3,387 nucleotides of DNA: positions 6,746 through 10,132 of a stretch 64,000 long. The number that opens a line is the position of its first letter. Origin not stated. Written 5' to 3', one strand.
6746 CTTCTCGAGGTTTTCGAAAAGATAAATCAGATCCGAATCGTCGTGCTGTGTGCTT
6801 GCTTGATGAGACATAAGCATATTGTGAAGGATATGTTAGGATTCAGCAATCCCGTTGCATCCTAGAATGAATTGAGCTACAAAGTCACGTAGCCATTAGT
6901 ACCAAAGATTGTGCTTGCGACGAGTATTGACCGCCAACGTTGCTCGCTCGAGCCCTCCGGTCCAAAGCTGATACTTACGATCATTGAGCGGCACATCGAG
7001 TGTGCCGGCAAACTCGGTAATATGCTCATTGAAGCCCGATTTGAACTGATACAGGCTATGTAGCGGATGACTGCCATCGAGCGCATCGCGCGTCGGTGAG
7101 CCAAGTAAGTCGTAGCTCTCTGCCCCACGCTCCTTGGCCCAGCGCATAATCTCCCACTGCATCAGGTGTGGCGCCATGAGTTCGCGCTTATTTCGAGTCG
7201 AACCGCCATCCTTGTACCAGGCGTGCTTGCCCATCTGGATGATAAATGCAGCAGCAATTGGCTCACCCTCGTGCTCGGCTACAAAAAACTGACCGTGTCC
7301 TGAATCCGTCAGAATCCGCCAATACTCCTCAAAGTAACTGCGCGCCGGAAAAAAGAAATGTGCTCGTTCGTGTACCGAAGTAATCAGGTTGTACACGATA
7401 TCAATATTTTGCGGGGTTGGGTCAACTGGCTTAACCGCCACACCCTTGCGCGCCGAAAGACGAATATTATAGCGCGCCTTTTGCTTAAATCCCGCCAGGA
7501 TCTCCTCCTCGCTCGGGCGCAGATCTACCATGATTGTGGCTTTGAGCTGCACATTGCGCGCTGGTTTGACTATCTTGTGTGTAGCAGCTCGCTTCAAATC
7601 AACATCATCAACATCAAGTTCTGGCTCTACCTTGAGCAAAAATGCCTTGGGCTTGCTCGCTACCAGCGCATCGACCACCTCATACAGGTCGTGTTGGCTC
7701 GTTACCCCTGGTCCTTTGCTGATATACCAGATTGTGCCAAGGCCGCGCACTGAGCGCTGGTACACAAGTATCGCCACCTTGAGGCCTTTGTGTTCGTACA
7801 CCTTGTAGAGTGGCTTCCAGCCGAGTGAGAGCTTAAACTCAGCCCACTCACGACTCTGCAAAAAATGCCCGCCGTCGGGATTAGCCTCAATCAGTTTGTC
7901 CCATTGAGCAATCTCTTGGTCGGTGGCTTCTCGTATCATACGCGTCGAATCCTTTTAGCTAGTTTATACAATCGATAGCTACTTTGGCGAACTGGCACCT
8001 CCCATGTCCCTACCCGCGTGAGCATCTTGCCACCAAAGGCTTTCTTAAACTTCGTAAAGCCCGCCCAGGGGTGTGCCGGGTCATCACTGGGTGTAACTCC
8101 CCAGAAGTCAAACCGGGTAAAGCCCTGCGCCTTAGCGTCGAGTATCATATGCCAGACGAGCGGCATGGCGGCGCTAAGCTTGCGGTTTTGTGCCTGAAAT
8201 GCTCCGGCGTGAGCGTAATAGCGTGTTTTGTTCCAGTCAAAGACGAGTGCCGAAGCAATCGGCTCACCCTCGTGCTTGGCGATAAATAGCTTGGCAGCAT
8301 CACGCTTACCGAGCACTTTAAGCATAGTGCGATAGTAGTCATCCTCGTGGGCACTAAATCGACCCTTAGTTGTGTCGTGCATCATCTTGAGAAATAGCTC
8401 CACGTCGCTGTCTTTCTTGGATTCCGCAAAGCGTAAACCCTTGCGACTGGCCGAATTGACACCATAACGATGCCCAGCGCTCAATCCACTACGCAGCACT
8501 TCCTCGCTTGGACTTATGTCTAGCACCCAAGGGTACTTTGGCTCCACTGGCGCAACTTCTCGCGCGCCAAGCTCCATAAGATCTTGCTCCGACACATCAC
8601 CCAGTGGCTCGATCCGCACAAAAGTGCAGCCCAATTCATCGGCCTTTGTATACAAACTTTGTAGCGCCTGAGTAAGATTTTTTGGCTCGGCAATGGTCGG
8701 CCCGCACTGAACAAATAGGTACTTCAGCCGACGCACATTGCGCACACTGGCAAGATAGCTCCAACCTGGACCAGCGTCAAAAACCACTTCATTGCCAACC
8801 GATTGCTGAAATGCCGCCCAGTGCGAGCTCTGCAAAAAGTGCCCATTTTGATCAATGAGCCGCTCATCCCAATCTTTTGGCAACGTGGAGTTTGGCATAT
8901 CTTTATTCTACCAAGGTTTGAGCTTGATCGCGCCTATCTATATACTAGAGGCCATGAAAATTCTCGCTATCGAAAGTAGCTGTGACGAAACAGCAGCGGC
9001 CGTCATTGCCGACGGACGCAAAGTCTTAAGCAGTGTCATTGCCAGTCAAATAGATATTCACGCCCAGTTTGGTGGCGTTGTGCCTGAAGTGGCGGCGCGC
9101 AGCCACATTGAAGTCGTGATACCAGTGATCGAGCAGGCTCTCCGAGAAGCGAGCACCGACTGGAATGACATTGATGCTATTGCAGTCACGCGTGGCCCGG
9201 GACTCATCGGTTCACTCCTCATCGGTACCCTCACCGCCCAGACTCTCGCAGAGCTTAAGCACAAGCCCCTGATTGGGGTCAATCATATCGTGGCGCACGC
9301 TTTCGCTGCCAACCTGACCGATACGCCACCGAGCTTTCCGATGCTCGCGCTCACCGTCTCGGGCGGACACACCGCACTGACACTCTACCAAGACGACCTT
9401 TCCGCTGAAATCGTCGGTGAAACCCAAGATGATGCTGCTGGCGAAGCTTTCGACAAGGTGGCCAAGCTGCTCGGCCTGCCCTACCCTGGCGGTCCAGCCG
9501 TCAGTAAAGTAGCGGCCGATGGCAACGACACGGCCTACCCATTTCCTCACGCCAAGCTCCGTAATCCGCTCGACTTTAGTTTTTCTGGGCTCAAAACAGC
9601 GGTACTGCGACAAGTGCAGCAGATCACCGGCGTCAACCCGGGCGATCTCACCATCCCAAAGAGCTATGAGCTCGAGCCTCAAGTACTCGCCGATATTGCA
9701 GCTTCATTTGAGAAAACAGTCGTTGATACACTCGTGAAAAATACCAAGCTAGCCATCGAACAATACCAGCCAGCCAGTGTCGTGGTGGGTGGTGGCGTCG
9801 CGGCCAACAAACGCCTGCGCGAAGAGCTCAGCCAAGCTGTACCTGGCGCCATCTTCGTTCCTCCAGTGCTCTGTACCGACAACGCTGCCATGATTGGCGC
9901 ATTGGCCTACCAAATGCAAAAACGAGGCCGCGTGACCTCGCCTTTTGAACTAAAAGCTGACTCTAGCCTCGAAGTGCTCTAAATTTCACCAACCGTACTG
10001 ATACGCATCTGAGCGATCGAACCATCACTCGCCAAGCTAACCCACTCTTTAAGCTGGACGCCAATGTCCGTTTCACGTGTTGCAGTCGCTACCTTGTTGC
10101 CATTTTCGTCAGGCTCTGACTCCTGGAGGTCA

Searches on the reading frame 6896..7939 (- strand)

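Call 14: search_protein_families(library=pfam, proteins=[window:6896-7939:-], max_evalue=0.001)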
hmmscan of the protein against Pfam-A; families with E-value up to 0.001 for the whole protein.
window:6896-7939:- (347 aa): 2 families
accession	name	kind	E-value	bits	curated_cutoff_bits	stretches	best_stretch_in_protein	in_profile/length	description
PF02388.22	FemAB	-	2.3e-35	122.7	24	3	223-325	302-400/406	FemAB family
PF13480.13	Acetyltransf_6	-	6e-16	59.3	22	1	154-282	2-138/143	Acetyltransferase (GNAT) domain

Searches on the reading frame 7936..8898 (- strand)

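Call 14: search_protein_families(library=pfam, proteins=[window:7936-8898:-], max_evalue=0.001)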
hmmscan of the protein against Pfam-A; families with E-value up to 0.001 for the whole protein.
window:7936-8898:- (320 aa): 3 families
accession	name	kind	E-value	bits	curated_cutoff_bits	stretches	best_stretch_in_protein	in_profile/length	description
PF02388.22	FemAB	-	2.8e-30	105.9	24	2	200-316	293-406/406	FemAB family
PF13480.13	Acetyltransf_6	-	6.9e-18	65.6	22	1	151-267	15-136/143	Acetyltransferase (GNAT) domain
PF00583.31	Acetyltransf_1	-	0.00039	21.1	20.7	0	180-278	12-110/116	Acetyltransferase (GNAT) family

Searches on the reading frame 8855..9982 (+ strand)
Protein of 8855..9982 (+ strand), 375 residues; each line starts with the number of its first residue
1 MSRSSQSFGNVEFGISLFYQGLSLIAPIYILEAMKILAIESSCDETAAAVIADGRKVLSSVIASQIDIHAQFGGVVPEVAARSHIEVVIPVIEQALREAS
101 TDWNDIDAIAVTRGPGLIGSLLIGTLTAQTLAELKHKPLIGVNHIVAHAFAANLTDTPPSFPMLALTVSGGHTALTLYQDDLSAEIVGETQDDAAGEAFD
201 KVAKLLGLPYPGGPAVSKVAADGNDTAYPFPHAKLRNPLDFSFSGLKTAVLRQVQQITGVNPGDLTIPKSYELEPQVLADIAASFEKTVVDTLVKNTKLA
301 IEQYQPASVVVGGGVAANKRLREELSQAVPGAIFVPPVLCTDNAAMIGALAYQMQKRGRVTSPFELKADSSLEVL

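Call 14: search_protein_families(library=pfam, proteins=[window:8855-9982:+], max_evalue=0.001)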
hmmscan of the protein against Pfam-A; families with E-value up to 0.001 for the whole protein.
window:8855-9982:+ (375 aa): 2 families
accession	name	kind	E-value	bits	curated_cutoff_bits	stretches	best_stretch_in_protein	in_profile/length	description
PF00814.31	TsaD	-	3.4e-93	312.6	24.8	1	56-348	1-263/264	tRNA N6-adenosine threonylcarbamoyltransferase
PF22521.2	HypF_C_2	-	1e-05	25.9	27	1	279-330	167-218/241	Carbamoyltransferase, Kae1-like Domain, second subdomain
